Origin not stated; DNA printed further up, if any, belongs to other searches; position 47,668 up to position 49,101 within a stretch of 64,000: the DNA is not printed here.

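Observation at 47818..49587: FtsA fused in frame to ribulose-phosphate 3-epimerase; no ftsZ downstream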

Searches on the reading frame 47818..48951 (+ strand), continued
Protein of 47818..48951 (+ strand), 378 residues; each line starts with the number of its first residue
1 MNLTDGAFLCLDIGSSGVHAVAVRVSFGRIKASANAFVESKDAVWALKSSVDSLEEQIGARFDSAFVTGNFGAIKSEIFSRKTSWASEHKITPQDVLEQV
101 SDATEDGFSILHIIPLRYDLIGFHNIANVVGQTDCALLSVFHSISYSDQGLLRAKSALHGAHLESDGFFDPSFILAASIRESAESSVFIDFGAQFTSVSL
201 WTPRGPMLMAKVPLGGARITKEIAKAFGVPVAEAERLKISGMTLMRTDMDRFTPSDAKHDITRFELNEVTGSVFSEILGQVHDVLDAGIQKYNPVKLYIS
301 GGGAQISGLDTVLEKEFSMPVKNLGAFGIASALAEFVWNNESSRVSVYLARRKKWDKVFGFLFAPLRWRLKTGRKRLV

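Call 50: find_encoding_contigs(protein=P0157, flank=10000, max_places=1)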
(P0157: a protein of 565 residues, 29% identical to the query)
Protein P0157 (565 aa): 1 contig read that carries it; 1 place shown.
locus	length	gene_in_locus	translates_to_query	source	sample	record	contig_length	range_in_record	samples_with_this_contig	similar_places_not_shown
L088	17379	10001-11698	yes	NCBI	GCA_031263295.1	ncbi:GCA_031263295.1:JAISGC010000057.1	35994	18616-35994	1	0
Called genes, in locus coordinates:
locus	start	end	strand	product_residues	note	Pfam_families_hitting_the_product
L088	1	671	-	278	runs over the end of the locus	PF04085:MreC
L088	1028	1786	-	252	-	-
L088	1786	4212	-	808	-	PF27097:VirB4_TrbE_N (faint), PF03135:CagE_TrbE_VirB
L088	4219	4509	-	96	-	-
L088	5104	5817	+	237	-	PF04028:DUF374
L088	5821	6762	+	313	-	PF02606:LpxK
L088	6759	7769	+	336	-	PF03331:LpxC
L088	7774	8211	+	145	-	-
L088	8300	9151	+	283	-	-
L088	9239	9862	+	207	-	-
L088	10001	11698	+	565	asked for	PF00834:Ribul_P_3_epim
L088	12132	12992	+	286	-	-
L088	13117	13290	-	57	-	-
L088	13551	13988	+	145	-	-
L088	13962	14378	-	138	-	PF02367:TsaE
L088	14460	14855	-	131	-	-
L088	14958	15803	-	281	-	PF02401:LYTB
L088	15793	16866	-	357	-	PF04551:GcpE, PF26540:GcpE_C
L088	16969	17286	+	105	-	-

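Call 51: list_cluster_members(proteins=[P0133, P0135, P0125, P0126, P0128, P0139, P0124])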
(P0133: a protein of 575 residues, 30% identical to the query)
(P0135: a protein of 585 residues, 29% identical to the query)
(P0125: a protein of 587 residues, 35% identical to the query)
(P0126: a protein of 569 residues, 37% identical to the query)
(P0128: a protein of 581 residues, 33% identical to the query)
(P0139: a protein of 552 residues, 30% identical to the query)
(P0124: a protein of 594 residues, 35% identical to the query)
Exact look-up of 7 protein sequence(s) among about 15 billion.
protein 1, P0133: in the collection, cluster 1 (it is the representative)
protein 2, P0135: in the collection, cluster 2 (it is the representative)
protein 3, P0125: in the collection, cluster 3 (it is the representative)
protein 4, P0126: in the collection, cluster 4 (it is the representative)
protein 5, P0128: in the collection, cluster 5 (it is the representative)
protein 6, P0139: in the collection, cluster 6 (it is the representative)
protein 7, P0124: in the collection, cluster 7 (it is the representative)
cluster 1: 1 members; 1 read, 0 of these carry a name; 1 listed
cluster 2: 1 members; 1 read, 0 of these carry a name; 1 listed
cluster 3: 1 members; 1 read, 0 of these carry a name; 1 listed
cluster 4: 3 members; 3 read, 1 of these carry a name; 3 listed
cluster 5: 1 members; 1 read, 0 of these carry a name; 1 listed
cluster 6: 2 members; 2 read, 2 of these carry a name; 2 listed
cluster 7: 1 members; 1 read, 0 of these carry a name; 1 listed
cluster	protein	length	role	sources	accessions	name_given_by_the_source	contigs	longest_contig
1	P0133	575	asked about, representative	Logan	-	-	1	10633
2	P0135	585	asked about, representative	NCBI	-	-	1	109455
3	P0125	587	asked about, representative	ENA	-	-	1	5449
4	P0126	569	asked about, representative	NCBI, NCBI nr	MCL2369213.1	MAG: ribulose-phosphate 3-epimerase [Alphaproteobacteria bacterium] | ribulose-phosphate 3-epimerase [Alphaproteobacteria bacterium]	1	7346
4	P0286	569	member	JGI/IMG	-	-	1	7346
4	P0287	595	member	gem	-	-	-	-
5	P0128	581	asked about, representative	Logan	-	-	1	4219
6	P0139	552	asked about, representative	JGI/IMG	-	ribulose-phosphate 3-epimerase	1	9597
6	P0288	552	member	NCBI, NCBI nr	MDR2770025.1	MAG: hypothetical protein LBB08_01085 [Rickettsiales bacterium] | hypothetical protein [Rickettsiales bacterium]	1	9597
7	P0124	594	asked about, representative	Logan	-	-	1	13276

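Call 52: find_encoding_contigs(protein=P0133, flank=10000, max_places=2)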
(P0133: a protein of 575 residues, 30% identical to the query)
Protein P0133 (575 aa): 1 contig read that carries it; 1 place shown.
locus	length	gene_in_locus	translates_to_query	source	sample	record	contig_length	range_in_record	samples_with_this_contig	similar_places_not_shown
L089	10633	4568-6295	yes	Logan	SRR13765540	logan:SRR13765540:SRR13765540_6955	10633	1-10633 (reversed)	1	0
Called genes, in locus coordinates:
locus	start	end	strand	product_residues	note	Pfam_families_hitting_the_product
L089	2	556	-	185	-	?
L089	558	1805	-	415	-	PF12704:MacB_PCD, PF02687:FtsX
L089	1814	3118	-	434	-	-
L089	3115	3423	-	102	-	-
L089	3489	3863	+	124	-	-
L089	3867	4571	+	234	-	PF03799:FtsQ_DivIB_C (weak)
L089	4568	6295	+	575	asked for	PF00834:Ribul_P_3_epim (weak)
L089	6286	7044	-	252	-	-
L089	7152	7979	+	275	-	-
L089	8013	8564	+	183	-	PF09411:PagL (weak)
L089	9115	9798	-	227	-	PF03167:UDG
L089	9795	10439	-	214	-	-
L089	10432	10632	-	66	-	?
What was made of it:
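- P0133 is a single contig (calls 51, 52).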
